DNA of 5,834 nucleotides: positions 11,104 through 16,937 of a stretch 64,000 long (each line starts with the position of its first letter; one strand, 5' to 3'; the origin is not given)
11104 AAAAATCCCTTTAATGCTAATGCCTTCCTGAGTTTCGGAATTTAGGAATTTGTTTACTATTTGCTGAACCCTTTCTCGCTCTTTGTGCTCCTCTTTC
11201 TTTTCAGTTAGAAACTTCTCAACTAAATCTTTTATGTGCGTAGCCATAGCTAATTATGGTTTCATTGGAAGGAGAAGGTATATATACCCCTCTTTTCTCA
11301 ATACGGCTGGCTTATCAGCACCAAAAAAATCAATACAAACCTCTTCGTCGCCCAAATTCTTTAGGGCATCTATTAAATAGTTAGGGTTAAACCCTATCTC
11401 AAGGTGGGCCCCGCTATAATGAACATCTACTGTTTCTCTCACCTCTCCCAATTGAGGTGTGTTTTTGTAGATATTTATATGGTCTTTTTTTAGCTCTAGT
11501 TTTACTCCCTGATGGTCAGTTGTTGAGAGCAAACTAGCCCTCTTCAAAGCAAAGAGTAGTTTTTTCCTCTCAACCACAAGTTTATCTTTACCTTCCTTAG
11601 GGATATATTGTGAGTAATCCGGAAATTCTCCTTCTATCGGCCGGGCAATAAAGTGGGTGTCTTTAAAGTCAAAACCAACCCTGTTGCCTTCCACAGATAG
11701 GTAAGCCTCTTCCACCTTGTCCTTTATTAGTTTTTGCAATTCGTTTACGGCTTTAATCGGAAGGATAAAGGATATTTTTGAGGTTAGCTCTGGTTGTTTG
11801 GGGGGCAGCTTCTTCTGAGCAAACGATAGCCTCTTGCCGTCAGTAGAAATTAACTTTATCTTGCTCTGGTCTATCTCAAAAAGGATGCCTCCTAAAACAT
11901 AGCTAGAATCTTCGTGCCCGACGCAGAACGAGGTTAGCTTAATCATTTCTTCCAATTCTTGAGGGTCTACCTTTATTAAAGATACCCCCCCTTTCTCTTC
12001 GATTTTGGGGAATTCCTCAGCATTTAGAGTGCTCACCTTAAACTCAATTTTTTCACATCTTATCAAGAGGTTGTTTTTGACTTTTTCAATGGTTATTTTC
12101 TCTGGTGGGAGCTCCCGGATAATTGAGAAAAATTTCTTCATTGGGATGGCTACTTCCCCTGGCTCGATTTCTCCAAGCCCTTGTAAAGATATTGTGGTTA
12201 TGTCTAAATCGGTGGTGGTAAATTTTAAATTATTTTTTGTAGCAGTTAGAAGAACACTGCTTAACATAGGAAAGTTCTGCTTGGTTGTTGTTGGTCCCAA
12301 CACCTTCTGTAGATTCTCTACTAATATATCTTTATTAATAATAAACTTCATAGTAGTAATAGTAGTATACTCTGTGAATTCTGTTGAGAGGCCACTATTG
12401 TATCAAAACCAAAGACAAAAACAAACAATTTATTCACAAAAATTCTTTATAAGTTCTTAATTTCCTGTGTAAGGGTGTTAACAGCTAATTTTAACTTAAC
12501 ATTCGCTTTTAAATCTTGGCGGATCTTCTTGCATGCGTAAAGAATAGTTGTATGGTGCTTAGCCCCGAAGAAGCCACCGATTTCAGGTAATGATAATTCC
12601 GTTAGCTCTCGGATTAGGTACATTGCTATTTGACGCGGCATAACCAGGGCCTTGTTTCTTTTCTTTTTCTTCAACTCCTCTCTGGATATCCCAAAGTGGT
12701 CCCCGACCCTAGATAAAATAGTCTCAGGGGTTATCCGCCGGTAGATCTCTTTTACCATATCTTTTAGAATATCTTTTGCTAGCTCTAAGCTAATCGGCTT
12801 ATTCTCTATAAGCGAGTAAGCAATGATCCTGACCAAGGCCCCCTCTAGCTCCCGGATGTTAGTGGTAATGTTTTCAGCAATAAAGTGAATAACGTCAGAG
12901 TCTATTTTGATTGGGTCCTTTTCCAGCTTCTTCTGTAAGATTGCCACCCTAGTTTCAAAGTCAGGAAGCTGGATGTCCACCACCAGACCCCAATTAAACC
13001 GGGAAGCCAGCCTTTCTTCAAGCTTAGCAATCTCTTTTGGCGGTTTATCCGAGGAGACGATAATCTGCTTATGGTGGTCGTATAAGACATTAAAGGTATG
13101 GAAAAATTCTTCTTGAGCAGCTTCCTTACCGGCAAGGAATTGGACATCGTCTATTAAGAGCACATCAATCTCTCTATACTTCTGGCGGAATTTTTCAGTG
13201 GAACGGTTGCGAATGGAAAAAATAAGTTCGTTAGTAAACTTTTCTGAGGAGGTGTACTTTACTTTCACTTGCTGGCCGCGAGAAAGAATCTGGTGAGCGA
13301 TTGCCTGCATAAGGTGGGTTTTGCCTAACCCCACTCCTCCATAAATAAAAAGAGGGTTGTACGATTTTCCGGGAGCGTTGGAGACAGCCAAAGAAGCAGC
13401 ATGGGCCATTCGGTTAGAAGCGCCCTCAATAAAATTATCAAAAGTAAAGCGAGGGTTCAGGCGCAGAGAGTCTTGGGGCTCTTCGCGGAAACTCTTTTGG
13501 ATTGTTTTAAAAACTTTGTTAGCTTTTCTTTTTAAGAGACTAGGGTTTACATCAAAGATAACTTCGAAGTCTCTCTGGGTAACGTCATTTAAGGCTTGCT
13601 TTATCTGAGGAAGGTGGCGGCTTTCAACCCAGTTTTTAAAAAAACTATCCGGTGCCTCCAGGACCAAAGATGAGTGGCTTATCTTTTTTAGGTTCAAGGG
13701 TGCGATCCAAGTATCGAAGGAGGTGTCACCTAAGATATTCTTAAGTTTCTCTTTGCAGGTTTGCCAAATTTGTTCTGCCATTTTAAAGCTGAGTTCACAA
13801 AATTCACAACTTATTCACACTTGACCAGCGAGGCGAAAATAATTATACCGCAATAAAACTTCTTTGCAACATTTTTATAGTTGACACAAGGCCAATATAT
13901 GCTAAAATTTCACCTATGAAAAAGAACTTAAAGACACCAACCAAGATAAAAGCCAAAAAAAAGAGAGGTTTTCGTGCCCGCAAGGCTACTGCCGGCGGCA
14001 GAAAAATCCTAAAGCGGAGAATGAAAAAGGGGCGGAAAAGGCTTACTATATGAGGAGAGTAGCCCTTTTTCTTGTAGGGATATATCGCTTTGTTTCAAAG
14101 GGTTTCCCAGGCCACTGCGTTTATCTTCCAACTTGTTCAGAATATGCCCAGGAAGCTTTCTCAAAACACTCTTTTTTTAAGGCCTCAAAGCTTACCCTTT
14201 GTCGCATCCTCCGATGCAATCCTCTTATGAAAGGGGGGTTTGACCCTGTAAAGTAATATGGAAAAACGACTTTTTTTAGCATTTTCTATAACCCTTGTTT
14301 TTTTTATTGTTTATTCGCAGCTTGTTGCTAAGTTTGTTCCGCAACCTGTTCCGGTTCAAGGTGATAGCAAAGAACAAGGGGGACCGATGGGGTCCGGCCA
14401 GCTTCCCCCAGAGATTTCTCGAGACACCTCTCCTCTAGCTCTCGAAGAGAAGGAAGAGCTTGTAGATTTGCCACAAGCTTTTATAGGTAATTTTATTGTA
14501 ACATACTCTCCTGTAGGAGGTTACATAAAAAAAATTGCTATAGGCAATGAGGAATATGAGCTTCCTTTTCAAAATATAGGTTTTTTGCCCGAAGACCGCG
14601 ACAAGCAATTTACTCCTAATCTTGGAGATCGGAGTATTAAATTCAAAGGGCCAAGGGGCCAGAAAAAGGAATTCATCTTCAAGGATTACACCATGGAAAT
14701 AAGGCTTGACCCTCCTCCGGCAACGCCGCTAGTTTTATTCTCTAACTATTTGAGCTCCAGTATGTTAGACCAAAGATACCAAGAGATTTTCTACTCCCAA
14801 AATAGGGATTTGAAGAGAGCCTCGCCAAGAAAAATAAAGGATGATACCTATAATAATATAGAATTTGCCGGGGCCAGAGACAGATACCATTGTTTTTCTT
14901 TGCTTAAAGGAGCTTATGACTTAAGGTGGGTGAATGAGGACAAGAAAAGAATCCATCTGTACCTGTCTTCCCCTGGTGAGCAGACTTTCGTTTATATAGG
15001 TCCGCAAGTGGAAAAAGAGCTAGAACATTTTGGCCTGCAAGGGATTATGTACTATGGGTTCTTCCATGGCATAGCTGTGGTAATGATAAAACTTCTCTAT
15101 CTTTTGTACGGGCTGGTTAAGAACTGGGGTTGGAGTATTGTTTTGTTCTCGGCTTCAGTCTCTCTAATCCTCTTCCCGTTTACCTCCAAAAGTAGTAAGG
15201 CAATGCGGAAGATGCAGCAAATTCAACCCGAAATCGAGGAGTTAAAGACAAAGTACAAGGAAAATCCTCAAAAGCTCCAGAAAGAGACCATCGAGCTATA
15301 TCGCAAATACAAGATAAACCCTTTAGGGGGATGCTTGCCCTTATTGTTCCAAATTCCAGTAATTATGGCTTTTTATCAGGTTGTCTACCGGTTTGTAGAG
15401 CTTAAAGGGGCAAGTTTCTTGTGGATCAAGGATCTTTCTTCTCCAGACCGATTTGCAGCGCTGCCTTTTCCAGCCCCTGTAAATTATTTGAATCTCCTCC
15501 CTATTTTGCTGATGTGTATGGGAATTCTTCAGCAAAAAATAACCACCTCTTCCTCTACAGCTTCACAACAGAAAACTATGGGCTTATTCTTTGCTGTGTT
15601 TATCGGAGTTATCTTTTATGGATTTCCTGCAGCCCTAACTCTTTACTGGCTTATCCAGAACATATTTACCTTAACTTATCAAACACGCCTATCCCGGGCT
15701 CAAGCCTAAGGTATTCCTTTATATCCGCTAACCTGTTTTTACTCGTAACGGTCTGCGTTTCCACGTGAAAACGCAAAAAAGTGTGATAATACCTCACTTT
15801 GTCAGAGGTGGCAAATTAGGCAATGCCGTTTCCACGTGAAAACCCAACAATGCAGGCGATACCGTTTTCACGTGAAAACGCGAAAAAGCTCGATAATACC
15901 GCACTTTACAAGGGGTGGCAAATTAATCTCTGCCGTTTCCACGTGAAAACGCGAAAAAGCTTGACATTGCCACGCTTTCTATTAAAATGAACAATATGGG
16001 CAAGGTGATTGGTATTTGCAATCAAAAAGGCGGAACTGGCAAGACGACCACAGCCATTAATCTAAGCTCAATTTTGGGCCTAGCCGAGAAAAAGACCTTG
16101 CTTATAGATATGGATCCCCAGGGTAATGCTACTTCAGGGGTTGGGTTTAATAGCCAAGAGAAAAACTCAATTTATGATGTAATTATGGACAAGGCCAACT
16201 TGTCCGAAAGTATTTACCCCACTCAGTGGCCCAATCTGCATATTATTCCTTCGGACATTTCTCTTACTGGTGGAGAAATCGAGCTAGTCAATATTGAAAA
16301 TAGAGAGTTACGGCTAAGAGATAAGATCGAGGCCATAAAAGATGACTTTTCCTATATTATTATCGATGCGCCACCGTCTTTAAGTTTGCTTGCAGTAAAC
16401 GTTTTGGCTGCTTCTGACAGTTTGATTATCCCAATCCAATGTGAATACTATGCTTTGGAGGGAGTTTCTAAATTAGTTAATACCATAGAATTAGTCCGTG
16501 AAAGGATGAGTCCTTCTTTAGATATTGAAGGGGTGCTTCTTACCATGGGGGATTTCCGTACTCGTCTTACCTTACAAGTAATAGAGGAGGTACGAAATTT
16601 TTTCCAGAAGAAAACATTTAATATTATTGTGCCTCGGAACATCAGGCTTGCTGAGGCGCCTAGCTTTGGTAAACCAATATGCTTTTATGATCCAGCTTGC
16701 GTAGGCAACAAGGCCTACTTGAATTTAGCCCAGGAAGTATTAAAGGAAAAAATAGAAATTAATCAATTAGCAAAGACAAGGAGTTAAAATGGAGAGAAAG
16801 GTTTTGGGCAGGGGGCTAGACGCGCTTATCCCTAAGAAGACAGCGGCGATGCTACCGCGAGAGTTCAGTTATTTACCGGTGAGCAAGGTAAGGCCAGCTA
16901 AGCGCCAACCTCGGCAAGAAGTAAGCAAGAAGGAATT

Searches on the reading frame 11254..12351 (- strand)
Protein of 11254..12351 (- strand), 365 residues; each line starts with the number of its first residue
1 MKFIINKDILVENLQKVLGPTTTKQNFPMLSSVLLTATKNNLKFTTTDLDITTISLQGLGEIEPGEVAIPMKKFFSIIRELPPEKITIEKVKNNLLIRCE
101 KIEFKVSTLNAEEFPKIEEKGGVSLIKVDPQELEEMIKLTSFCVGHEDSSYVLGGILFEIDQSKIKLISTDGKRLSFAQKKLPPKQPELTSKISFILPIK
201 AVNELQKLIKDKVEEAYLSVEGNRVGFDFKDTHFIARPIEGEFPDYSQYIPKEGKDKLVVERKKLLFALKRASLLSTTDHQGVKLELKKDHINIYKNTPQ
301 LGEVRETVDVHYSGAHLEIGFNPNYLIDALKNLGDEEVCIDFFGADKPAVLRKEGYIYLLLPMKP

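Call 74: search_protein_families(library=pfam, proteins=[window:11254-12351:-], max_evalue=0.00001)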
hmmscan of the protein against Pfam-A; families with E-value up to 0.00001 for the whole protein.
window:11254-12351:- (365 aa): 3 families
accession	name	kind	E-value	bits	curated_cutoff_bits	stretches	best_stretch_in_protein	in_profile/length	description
PF00712.24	DNA_pol3_beta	-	8.8e-31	107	24.4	1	1-117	1-119/120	DNA polymerase III beta subunit, N-terminal domain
PF02768.20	DNA_pol3_beta_3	-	2e-27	95.8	27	1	249-354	3-108/121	DNA polymerase III beta subunit, C-terminal domain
PF02767.21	DNA_pol3_beta_2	-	8.8e-27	94.1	27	1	128-245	2-116/116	DNA polymerase III beta subunit, central domain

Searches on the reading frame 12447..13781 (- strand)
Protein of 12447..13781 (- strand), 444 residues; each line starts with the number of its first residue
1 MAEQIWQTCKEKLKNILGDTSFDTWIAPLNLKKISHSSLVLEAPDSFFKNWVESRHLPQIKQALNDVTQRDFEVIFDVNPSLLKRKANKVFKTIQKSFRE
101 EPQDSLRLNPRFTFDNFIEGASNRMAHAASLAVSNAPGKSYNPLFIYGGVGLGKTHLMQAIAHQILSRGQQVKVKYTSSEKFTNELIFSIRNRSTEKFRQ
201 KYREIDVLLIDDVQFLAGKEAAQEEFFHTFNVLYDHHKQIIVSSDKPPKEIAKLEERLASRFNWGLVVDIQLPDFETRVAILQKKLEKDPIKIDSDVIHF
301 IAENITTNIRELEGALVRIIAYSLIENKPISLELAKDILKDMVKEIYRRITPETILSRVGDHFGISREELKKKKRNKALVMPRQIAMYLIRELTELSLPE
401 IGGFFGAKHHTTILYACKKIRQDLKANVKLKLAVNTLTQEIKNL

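Call 74: search_protein_families(library=pfam, proteins=[window:12447-13781:-], max_evalue=0.00001)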
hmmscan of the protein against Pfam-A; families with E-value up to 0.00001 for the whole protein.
window:12447-13781:- (444 aa): 6 families
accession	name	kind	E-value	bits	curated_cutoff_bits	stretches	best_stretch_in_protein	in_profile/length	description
PF00308.24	Bac_DnaA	-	8e-74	247.6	23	1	108-269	1-162/162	Bacterial DnaA ATPAse domain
PF08299.17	Bac_DnaA_C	-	8.6e-29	99.8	31.5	1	352-420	1-69/69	Bacterial dnaA protein helix-turn-helix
PF11638.13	DnaA_N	-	7.8e-18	64.4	24.6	1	4-65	2-64/65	DnaA N-terminal domain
PF01695.23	IstB_IS21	-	5.4e-12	46.2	24.1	1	144-247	95-195/238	IstB-like ATP binding protein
PF00004.35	AAA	-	2.6e-06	28.3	21.2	1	145-239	2-97/131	ATPase family associated with various cellular activities (AAA)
PF03969.22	AFG1_ATPase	-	2.8e-06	27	27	0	139-164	59-84/361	AFG1-like ATPase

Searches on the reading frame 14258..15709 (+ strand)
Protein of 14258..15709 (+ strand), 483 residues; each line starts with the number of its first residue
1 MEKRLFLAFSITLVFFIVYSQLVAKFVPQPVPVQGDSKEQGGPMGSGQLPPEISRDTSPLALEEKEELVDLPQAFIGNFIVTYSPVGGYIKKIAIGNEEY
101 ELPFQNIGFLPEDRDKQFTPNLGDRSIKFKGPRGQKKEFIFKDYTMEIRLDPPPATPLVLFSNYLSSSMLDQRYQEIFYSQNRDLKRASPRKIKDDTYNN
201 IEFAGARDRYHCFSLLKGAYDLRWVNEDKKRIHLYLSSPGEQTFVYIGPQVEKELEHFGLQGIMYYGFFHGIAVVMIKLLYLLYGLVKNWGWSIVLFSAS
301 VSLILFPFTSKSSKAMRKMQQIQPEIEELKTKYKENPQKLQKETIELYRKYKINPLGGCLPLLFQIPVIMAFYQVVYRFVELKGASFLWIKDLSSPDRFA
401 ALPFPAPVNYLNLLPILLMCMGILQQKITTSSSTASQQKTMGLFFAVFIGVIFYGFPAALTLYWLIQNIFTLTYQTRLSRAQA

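Call 74: search_protein_families(library=pfam, proteins=[window:14258-15709:+], max_evalue=0.00001)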
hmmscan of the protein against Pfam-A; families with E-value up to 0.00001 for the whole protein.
window:14258-15709:+ (483 aa): 1 family
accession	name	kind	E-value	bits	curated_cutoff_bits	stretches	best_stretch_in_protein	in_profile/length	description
PF02096.25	60KD_IMP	-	2e-53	181.1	35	1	290-476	1-159/163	60Kd inner membrane protein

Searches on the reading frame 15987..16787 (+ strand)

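Call 74: search_protein_families(library=pfam, proteins=[window:15987-16787:+], max_evalue=0.00001)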
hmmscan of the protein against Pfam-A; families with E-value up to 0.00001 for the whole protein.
window:15987-16787:+ (266 aa): 6 families
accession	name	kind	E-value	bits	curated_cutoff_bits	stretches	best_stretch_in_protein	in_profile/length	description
PF13614.12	AAA_31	-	1.8e-63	214.1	27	1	6-180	2-177/177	AAA domain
PF01656.29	CbiA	-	2.1e-23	83.1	25.4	1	8-231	1-125/125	CobQ/CobB/MinD/ParA nucleotide binding domain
PF00142.24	Fer4_NifH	-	1.3e-07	31.8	25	0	13-75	7-67/271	4Fe-4S iron sulfur cluster binding proteins, NifH/frxC family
PF09140.17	MipZ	-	2.4e-07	30.8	20.7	0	7-45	2-40/262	ATPase MipZ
PF10609.15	ParA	-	7.8e-07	29.2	27.1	1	5-168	3-161/246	NUBPL iron-transfer P-loop NTPase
PF06564.18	CBP_BcsQ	-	1.8e-06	28.1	21.3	1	8-249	4-231/234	Cellulose biosynthesis protein BcsQ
